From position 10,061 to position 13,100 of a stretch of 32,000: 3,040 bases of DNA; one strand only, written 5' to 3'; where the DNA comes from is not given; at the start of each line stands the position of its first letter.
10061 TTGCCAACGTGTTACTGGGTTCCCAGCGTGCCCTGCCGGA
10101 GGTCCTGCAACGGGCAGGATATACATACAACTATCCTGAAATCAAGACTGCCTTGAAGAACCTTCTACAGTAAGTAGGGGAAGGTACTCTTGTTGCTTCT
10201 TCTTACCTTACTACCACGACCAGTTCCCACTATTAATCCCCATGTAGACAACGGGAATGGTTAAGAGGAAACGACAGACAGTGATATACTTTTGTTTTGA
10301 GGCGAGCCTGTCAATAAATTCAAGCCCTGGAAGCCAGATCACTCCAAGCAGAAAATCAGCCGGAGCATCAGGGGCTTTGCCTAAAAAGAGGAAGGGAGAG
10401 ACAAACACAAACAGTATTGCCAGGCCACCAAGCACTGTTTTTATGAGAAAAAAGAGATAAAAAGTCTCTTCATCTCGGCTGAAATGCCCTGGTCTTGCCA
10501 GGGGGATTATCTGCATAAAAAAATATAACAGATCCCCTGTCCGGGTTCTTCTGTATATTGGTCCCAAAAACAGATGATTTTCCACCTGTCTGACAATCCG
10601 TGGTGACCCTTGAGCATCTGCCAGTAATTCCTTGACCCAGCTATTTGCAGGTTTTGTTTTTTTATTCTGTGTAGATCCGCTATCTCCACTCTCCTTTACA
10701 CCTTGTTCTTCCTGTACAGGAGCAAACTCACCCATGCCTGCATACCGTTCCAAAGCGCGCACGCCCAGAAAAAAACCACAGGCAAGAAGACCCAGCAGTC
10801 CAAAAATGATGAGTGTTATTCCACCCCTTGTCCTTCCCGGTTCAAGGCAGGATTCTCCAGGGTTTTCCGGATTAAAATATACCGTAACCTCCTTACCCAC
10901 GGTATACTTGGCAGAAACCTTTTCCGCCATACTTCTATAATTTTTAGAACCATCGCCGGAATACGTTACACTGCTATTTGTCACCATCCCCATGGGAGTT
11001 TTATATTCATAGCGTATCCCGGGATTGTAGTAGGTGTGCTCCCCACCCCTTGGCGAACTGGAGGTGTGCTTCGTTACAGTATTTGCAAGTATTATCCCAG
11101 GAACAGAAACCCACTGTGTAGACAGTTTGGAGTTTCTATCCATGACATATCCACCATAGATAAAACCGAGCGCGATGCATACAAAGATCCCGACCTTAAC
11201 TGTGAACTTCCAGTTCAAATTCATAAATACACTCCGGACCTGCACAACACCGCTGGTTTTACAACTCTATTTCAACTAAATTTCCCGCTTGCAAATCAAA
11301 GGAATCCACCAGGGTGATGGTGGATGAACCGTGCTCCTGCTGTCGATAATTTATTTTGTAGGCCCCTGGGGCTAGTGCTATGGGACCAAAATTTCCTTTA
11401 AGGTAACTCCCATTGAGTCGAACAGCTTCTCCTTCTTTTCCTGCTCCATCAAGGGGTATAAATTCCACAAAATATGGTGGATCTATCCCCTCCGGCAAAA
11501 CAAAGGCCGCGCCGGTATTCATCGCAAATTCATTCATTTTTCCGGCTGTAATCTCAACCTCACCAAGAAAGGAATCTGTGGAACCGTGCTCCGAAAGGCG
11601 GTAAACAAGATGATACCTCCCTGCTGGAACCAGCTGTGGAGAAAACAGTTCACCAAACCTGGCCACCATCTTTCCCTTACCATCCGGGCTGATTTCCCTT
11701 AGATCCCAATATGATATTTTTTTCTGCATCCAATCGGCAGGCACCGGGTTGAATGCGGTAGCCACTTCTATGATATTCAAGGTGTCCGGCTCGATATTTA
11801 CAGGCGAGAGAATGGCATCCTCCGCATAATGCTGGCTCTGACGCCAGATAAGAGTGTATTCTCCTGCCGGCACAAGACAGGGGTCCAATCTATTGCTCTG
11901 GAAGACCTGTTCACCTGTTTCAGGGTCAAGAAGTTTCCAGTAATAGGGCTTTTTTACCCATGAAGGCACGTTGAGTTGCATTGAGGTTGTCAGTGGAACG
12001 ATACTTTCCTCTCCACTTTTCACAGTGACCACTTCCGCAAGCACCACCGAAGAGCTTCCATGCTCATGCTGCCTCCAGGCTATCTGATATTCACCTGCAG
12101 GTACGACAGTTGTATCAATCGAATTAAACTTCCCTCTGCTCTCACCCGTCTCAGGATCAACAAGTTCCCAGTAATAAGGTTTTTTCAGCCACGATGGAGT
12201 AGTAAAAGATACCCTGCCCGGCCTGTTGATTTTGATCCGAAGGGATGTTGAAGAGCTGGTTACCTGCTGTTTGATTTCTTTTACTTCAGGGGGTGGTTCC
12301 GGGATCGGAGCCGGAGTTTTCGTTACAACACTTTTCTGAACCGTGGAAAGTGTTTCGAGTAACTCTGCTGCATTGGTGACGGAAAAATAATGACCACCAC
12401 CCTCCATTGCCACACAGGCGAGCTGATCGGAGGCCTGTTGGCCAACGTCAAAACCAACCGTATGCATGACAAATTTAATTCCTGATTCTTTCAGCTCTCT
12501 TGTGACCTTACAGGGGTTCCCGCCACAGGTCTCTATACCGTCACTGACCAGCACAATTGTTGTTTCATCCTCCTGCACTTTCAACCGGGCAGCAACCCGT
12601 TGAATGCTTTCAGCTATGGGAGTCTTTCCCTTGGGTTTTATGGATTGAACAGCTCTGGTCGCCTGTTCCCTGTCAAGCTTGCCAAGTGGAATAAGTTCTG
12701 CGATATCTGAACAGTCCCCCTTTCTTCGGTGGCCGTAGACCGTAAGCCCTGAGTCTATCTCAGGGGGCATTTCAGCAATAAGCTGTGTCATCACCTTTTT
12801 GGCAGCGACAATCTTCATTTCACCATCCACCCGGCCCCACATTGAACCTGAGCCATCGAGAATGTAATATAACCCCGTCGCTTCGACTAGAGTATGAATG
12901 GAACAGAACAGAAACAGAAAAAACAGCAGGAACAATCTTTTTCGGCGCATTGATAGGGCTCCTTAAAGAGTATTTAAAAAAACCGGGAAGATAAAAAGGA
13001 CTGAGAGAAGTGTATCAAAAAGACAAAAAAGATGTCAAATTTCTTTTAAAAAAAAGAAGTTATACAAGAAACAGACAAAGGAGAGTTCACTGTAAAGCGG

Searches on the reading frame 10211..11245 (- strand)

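Call 6: search_protein_families(library=pfam, proteins=[window:10211-11245:-], max_evalue=0.001)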
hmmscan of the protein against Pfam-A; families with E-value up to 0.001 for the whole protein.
window:10211-11245:- (344 aa): 1 family
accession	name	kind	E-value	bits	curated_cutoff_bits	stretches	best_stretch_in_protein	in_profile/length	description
PF12158.14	DUF3592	-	5.1e-15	56.3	25.3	1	49-138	2-83/84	Domain of unknown function (DUF3592)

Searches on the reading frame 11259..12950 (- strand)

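Call 6: search_protein_families(library=pfam, proteins=[window:11259-12950:-], max_evalue=0.001)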
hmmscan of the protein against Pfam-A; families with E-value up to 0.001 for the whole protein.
window:11259-12950:- (563 aa): 3 families
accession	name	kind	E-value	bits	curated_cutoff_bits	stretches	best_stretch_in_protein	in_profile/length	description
PF00092.34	VWA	-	9.5e-13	49.2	23.8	1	28-199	3-169/174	von Willebrand factor type A domain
PF13519.12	VWA_2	-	1.7e-09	38.7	27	1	29-138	3-106/107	von Willebrand factor type A domain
PF18925.5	DUF5675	-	0.0002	21.7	26.7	0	281-306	36-61/114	Family of unknown function (DUF5675)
